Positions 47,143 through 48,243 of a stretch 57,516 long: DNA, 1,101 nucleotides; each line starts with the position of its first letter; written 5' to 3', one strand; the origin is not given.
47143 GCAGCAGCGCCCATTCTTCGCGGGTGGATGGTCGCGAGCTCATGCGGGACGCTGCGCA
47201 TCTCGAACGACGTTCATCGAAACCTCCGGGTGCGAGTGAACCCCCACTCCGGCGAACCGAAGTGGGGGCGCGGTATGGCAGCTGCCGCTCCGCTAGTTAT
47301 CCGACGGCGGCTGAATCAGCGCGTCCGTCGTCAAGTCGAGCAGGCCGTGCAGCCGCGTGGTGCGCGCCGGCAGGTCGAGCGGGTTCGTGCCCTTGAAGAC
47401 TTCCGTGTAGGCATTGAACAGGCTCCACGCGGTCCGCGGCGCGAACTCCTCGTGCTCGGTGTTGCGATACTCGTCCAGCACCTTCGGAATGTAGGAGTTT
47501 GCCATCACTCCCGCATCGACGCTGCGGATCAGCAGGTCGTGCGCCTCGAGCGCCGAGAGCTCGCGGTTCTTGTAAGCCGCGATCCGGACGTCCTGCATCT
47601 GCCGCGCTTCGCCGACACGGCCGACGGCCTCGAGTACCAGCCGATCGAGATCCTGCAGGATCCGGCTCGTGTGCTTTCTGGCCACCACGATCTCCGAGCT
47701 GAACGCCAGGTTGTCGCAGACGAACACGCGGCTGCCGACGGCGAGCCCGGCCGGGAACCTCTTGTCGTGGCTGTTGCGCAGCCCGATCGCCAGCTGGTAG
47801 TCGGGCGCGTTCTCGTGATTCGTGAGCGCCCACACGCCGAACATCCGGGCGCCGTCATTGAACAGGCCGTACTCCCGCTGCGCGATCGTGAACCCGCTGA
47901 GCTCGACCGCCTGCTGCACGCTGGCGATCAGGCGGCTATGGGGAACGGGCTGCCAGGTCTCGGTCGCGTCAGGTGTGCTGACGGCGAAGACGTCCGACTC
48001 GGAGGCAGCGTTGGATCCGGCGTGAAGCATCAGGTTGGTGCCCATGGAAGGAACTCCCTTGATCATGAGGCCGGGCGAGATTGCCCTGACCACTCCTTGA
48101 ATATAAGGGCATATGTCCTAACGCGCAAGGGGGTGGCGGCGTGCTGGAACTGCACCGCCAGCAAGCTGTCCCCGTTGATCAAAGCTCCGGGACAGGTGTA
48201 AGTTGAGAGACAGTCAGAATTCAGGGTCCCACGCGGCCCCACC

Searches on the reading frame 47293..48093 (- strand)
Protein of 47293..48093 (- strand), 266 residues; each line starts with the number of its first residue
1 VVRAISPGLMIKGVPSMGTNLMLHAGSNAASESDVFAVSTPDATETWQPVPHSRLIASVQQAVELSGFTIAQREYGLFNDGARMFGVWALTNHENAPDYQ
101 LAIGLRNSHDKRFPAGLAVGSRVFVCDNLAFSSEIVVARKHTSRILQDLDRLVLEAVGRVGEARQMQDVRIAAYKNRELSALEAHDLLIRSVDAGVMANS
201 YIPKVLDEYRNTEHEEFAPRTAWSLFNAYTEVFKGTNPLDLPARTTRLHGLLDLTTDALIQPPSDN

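Call 85: search_protein_families(library=pfam, max_evalue=0.001, proteins=[window:47293-48093:-])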
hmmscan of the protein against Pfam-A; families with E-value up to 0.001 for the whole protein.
window:47293-48093:- (266 aa): 1 family
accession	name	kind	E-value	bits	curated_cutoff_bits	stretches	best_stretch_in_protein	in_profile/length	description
PF06067.16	DUF932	-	3.3e-07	30.8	23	1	45-238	7-211/227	Domain of unknown function (DUF932)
